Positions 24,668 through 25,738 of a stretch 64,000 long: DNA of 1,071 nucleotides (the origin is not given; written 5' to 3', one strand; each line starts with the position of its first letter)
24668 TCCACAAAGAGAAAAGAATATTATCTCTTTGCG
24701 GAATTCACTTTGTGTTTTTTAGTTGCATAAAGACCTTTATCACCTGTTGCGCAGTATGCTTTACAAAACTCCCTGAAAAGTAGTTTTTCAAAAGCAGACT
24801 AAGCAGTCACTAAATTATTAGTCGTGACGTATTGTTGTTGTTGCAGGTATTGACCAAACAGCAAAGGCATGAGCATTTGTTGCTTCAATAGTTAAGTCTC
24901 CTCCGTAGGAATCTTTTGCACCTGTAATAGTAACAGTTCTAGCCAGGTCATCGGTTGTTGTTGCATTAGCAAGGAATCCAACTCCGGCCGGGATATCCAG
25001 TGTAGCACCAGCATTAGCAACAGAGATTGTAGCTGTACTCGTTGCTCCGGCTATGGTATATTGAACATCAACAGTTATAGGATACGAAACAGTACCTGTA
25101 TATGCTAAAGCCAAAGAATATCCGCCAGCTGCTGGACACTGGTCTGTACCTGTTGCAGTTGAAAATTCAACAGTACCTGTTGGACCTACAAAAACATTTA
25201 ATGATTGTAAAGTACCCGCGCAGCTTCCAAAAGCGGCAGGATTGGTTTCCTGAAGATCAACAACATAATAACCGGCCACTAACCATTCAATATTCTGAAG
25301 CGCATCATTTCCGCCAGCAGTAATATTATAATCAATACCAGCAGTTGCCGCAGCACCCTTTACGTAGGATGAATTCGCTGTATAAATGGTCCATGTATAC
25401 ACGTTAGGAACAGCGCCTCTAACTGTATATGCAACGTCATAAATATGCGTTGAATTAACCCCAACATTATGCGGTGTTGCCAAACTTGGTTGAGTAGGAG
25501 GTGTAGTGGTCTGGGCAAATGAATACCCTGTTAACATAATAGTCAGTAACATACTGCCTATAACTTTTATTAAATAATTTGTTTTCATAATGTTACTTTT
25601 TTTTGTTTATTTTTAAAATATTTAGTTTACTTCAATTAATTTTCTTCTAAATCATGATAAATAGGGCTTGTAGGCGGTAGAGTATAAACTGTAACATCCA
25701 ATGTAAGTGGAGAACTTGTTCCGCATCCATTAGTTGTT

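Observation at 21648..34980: Five-gene surface-protein cluster: a giant protein and two small paralogues with no visible sorting domain, one small type-B-CTD protein, and a dedicated PorP/SprF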

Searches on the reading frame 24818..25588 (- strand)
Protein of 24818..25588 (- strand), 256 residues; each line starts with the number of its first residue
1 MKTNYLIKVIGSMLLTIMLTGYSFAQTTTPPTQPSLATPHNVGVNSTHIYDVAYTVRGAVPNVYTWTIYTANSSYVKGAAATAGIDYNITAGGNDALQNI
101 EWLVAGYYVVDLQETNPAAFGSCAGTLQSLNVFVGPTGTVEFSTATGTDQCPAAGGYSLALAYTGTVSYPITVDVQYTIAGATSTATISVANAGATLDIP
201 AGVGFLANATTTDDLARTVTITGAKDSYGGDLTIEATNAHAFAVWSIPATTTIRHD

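Call 4: search_protein_families(library=pfam, proteins=[window:24818-25588:-], max_evalue=1)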
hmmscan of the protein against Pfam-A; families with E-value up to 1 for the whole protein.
window:24818-25588:- (256 aa): 2 families
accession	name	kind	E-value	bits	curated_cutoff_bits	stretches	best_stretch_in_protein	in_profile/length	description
PF18079.6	AglB_L1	-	0.099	13.2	23.6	1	151-192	36-78/87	Archaeal glycosylation protein B long peripheral domain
PF22791.1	DUF7011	-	0.27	11.1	27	1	237-256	14-33/48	Domain of unknown function (DUF7011)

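Call 5: search_protein_families(library=ncbifam, proteins=[window:24818-25588:-], max_evalue=1)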
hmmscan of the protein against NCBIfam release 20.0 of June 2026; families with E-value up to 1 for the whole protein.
window:24818-25588:- (256 aa): 1 family
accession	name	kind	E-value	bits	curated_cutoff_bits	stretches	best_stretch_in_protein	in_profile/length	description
NF041742.1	WGxxGxxG_fam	subfamily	0.0098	16.5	35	1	1-45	1-33/69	WGxxGxxG family protein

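Call 23: find_homologous_proteins(query=window:24821-25588:-, max_evalue=0.001)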
Query window:24821-25588:- (256 aa): 43 proteins with E <= 0.001 among 966 candidates.
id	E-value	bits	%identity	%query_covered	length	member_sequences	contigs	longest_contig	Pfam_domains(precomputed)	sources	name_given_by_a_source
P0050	3.4e-159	546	100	100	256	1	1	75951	-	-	-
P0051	1.9e-132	458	83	100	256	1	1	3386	-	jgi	jgi:hypothetical protein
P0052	3.4e-132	457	82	100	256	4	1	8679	-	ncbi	-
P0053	2.1e-131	455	82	100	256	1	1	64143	-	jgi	jgi:hypothetical protein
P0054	1.8e-129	448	79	100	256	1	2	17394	-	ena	-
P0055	2.1e-129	448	80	100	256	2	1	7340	-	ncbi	ncbi:MAG: hypothetical protein R6W78_08575 [Bacteroidales bacterium]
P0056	1.1e-128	446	79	100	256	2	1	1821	-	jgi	-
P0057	1.6e-127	442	79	100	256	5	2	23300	-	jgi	jgi:hypothetical protein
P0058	1.2e-125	436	78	100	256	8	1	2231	-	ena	-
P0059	5.0e-124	431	77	100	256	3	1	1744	-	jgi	-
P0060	8.4e-124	430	81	95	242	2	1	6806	-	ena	-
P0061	1.1e-123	429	78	100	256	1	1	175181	-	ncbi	-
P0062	1.0e-122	426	78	100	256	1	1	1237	-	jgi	jgi:hypothetical protein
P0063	8.9e-122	423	78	100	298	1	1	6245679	-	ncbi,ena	-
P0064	6.7e-121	420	76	100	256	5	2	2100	-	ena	-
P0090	4.0e-82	293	58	100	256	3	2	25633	-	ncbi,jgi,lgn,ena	jgi:hypothetical protein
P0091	8.7e-80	286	57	100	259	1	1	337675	-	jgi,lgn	jgi:hypothetical protein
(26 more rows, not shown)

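Call 24: find_encoding_contigs(protein=P0063, flank=10000, max_places=2)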
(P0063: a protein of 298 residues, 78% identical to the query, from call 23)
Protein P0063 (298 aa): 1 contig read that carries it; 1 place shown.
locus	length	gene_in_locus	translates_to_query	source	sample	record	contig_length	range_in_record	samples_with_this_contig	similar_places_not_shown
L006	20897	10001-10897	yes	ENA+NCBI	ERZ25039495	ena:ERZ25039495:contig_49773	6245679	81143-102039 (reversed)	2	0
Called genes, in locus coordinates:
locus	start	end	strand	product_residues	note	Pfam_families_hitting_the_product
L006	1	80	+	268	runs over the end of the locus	PF01435:Peptidase_M48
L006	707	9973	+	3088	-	PF19408:PKD_6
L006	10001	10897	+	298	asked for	-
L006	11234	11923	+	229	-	-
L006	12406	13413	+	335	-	PF13585:CHU_C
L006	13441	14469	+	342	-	PF11751:PorP_SprF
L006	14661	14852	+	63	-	PF00313:CSD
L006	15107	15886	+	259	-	PF00081:Sod_Fe_N, PF02777:Sod_Fe_C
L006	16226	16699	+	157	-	PF00582:Usp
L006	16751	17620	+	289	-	PF00582:Usp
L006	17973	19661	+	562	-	PF02878:PGM_PMM_I, PF02879:PGM_PMM_II, PF02880:PGM_PMM_III, PF00408:PGM_PMM_IV (faint)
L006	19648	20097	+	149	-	-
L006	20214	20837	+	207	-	PF00702:Hydrolase, PF13419:HAD_2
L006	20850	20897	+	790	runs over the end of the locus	PF09364:XFP_N, PF03894:XFP, PF09363:XFP_C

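Call 25: find_encoding_contigs(protein=P0091, flank=10000, max_places=2)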
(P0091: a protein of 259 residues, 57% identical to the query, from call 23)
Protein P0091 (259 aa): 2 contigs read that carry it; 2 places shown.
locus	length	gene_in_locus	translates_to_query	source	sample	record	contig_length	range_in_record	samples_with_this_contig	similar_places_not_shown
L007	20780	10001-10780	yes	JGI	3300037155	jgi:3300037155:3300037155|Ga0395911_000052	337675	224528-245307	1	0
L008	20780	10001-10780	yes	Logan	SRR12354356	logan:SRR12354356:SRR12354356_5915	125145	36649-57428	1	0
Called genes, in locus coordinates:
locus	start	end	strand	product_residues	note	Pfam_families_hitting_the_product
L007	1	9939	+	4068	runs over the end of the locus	PF12951:PATR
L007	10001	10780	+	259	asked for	-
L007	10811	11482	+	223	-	-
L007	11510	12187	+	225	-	-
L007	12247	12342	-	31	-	-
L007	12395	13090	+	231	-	-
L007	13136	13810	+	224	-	-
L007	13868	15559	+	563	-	PF13585:CHU_C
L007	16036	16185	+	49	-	-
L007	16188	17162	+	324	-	-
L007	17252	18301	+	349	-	-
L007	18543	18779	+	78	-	-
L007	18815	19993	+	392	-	-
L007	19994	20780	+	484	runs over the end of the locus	PF13585:CHU_C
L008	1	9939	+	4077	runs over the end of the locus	PF12951:PATR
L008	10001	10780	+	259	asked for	-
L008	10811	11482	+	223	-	-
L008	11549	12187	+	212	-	-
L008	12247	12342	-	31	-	-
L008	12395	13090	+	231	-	-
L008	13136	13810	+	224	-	-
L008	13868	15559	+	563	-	PF13585:CHU_C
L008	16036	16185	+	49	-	-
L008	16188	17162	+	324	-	-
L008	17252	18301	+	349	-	-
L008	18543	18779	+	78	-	-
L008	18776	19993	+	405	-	-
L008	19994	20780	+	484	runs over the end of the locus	PF13585:CHU_C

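Call 26: find_encoding_contigs(protein=P0090, flank=10000, max_places=2)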
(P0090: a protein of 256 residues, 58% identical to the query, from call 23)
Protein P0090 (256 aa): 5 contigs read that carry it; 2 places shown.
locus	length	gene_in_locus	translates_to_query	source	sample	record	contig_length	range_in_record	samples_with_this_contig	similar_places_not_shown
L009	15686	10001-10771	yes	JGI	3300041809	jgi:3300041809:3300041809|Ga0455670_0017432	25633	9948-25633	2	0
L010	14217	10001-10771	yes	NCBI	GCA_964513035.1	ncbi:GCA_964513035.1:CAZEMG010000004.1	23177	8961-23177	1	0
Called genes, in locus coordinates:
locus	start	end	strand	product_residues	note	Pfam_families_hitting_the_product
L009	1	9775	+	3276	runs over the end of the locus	-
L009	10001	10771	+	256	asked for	-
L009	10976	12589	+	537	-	PF19081:Ig_7 (faint), PF19408:PKD_6 (weak), PF13585:CHU_C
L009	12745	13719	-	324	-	PF11751:PorP_SprF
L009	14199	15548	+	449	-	-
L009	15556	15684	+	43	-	?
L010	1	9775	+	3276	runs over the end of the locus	-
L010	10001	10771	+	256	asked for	-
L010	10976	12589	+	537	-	PF19081:Ig_7 (faint), PF19408:PKD_6 (weak), PF13585:CHU_C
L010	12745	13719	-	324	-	PF11751:PorP_SprF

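Call 31: find_related_loci(query=A1, collection=genome_contigs, flank=10000)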
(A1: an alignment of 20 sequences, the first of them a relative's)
Query A1 (256 aa) in genome_contigs; peptide patterns used: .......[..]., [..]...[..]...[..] (x = any residue, [..] = any of these).
18 stretches matched a pattern; 6 encode a relative of the query (tblastn E <= 1e-3); 6 distinct loci.
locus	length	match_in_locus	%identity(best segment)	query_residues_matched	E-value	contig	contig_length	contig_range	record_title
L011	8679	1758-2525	82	1-256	3e-140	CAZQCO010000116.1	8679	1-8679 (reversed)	MAG TPA_asm: uncultured Bacteroidales bacterium isolate binchicken_co81_449 genome assembly, contig: NODE_13928_length_8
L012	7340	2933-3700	80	1-256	1e-138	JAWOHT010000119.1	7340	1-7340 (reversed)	MAG: Bacteroidales bacterium isolate CWP5-1.bin.146 k191_4152076, whole genome shotgun sequence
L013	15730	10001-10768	79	1-256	5e-135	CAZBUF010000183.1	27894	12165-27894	MAG TPA_asm: uncultured Bacteroidales bacterium isolate SRP185410_co1_447 genome assembly, contig: k141_49185, whole gen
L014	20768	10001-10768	78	1-256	9e-132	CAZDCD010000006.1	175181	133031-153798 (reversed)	MAG TPA_asm: uncultured Bacteroidales bacterium isolate binchicken_co129_272 genome assembly, contig: NODE_64_length_175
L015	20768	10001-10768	78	1-256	1e-131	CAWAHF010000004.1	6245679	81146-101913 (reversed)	MAG: uncultured Bacteroidales bacterium isolate MFD02416.bin.1.317 genome assembly, contig: contig_49773, whole genome s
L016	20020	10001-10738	54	2-249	1e-86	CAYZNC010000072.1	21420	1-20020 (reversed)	MAG TPA_asm: uncultured Bacteroidales bacterium isolate binchicken_co50_368 genome assembly, contig: NODE_2694_length_21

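Call 49: search_solved_structures(query=A1, max_evalue=1)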
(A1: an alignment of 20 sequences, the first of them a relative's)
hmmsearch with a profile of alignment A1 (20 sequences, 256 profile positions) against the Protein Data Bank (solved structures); distinct sequences matched with E-value up to 1: 1.
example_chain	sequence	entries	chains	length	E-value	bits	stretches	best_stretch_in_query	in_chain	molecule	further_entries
9hi3_A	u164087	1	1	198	0.23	13.9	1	82-145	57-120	Protein TonB,Ferredoxin-1, chloroplastic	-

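Call 64: search_protein_representatives(alignment_id=A1)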
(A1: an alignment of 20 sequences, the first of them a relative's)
Query: 20 sequences, 256 profile positions. Proteins with E-value up to 0.001 (for the whole library): 54; up to 1e-10: 16; up to 1e-30: 7. The best 54 are listed.
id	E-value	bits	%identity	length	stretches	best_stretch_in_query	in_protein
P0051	2.1e-142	489.2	-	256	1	1-256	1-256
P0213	1.3e-71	257.2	-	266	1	1-256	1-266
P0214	2.3e-70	253.2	-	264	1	1-256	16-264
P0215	1.9e-64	233.8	-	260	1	1-256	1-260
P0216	4.1e-33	131.1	-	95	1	1-95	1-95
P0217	2.2e-32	128.6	-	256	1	2-256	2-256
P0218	4.5e-31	124.4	-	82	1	173-256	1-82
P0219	2.0e-27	112.4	-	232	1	34-256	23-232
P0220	1.9e-23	99.4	-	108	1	153-256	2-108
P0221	1.2e-15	73.9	-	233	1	38-254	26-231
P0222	4.7e-14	68.6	-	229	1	1-254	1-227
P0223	1.9e-13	66.6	-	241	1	37-254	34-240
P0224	5.0e-13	65.2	-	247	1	7-256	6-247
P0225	5.9e-13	65.0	-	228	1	41-255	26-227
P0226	4.1e-11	59.0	-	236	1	47-255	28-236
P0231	1.1e-09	54.2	-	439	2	50-253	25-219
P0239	8.3e-07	44.9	-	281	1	1-255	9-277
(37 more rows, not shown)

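Call 66: predict_structure(alignment_id=A8)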
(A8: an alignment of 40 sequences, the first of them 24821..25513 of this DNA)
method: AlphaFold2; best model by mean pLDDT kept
length: 231 residues; sequences in the alignment: 40
mean_pLDDT: 86.6   pTM: 0.68
mean pLDDT of the five models: 86.6, 83.6, 82.4, 76.3, 70.3
residues with pLDDT >= 90: 98; 70-90: 117; 50-70: 16; < 50: 0
segments of 3 or more residues with pLDDT < 50: none
pLDDT, mean of each block of 10 residues (from residue 1): 81 86 85 79 95 96 80 86 91 66 91 89 77 90 91 93 92 88 83 94 89 91 81 79
secondary structure, 60 per line:
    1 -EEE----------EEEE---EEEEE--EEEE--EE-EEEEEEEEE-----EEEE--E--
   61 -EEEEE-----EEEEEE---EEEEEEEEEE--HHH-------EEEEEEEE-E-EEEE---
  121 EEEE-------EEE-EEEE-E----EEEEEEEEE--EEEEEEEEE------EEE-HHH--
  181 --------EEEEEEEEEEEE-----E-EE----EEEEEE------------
elements in order: E2-4 E15-18 E22-26 E29-32 E38-46 E52-55 E62-66 E72-77 E81-90 E103-110 E114-117 E121-124 E132-134 E136-139 E146-154 E157-165 E172-174 E189-200 E214-219

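Call 68: find_encoding_contigs(protein=P0239, flank=10000, max_places=2)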
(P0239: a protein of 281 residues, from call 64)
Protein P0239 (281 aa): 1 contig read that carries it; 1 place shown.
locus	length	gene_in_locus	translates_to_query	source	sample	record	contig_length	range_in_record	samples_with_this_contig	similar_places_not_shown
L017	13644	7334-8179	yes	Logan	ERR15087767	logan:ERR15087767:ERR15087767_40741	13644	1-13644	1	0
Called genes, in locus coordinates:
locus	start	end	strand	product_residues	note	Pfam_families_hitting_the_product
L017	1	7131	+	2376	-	?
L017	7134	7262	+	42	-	-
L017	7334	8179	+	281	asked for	-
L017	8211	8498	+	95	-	-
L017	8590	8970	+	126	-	-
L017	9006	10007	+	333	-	PF13585:CHU_C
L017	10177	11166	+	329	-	PF11751:PorP_SprF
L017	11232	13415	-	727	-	PF12805:FUSC-like, PF04632:FUSC, PF13515:FUSC_2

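Call 70: fold_search(model_id=the predicted structure, library=pdb)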
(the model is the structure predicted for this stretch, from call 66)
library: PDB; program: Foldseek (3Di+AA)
matches with E <= 10: 1946; with E <= 0.001: 244
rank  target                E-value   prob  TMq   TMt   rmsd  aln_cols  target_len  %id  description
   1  2v5m_A                9.8e-07  1.00  0.27  0.18  12.0       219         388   12  Structural basis for Dscam isoform specificity (released 2007-09-11)
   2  3pdd                  1.3e-06  1.00  0.33  0.37   8.7       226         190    9  Structures of Clostridium thermocellum CbhA fibronectin(III)-like modules (released 2011-11-23)
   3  4x9i_B                2.2e-06  1.00  0.30  0.19  11.7       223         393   12  Crystal structure of Dscam1 isoform 9.44, N-terminal four Ig domains (released 2015-12-16)
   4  4x9f_A                2.6e-06  1.00  0.25  0.16  11.5       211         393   10  Crystal structure of Dscam1 isoform 6.9, N-terminal four Ig domains (released 2015-12-16)
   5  6zr7_AAA              2.7e-06  1.00  0.32  0.27  11.4       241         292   14  X-ray structure of human Dscam Ig7-Ig9 (released 2020-12-30)
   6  2v5s_B                2.9e-06  1.00  0.28  0.18  11.2       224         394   12  Structural basis for Dscam isoform specificity (released 2007-09-11)
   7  4xb7_A                3.8e-06  1.00  0.26  0.17  10.9       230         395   11  Crystal structure of Dscam1 isoform 4.4, N-terminal four Ig domains (released 2015-12-16)
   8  3rb7_A                6.6e-06  1.00  0.32  0.30  11.3       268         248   12  Crystal structure of CBD12 from CALX1.2 (released 2011-11-02)
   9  4x9h_A                6.6e-06  1.00  0.27  0.17  12.1       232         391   11  Crystal structure of Dscam1 isoform 8.4, N-terminal four Ig domains (released 2015-12-16)
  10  4x9f_B                7.0e-06  1.00  0.25  0.17  10.8       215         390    9  Crystal structure of Dscam1 isoform 6.9, N-terminal four Ig domains (released 2015-12-16)
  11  4x9i_A                7.7e-06  1.00  0.29  0.19  11.2       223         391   12  Crystal structure of Dscam1 isoform 9.44, N-terminal four Ig domains (released 2015-12-16)
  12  8s80_A                9.5e-06  1.00  0.27  0.28  13.0       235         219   10  Domains 4 and 5 of Sap S-layer protein from Bacillus anthracis (released 2024-11-20)
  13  4kv5_G                9.5e-06  1.00  0.23  0.23  17.1       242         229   11  scFv GC1009 in complex with TGF-beta1. (released 2014-09-24)
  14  4x8x_A                1.1e-05  1.00  0.26  0.17  10.5       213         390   12  Crystal structure of Dscam1 isoform 1.9, N-terminal four Ig domains (released 2015-12-16)
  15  5eo9_B                1.4e-05  1.00  0.27  0.28  10.4       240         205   11  Crystal Structure of the complex of Dpr6 Domain 1 bound to DIP-alpha Domain 1+2 (released 2016-01-06)
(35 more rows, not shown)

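Call 78: find_encoding_contigs(protein=P0231, flank=10000, max_places=2)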
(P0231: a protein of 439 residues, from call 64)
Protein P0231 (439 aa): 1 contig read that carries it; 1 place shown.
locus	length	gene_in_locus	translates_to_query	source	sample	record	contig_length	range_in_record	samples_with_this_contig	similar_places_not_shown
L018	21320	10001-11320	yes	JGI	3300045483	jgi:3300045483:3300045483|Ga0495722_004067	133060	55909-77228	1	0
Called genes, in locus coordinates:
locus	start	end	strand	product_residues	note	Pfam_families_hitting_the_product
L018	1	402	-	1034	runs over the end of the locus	-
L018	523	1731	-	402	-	PF01551:Peptidase_M23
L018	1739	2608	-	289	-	PF14125:DUF4292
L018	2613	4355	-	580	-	PF25062:ARM_TT21_N (faint), PF25064:ARM_TT21_5th (faint), PF12895:ANAPC3 (faint), PF13174:TPR_6 (faint), PF14559:TPR_19 (weak), PF23914:TPR_CcmH_CycH (weak), PF00515:TPR_1 (weak), PF07719:TPR_2 (weak), +12 more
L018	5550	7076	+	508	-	PF02494:HYR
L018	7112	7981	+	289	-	-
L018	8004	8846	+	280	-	-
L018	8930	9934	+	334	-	-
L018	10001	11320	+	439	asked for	-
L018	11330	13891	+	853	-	PF00801:PKD (faint), PF18911:PKD_4 (faint), PF13585:CHU_C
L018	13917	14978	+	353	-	PF11751:PorP_SprF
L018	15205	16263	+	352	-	PF11751:PorP_SprF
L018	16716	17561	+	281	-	PF01297:ZnuA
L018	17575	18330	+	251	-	PF00005:ABC_tran, PF13304:AAA_21 (faint)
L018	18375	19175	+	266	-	PF00950:ABC-3, PF01032:FecCD (weak)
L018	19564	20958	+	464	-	PF00890:FAD_binding_2 (weak), PF01134:GIDA (faint), PF01266:DAO (faint), PF02737:3HCDH_N (faint), PF07992:Pyr_redox_2, PF13738:Pyr_redox_3, PF00070:Pyr_redox, PF02852:Pyr_redox_dim, +4 more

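Call 79: find_encoding_contigs(protein=P0224, flank=10000, max_places=2)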
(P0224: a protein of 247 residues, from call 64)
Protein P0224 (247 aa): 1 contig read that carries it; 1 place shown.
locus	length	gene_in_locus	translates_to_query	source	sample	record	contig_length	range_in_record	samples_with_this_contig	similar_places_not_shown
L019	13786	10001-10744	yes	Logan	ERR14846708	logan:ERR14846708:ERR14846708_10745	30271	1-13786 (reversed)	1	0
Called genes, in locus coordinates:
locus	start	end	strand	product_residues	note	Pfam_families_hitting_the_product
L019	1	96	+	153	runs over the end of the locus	-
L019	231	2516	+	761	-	PF13620:CarboxypepD_reg (faint), PF13715:CarbopepD_reg_2, PF07715:Plug (weak), PF00593:TonB_dep_Rec_b-barrel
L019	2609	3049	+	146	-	PF00403:HMA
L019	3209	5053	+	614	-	PF13385:Laminin_G_3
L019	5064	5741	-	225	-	PF00702:Hydrolase, PF13419:HAD_2, PF13242:Hydrolase_like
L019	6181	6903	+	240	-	-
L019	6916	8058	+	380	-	PF13585:CHU_C (weak)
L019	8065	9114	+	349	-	PF11751:PorP_SprF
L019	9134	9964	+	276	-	-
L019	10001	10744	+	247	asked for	-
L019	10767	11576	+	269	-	-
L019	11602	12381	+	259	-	-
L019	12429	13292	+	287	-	-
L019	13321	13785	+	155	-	?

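Call 89: find_encoding_contigs(protein=P0222, flank=10000, max_places=3)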
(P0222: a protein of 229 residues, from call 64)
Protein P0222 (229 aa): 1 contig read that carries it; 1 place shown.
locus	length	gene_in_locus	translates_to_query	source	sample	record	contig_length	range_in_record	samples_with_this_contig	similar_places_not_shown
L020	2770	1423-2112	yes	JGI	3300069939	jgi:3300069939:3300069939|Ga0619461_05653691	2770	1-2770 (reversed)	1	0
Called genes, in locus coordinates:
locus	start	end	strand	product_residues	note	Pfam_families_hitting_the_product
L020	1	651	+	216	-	?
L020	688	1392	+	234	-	-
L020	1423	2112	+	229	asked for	-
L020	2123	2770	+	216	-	?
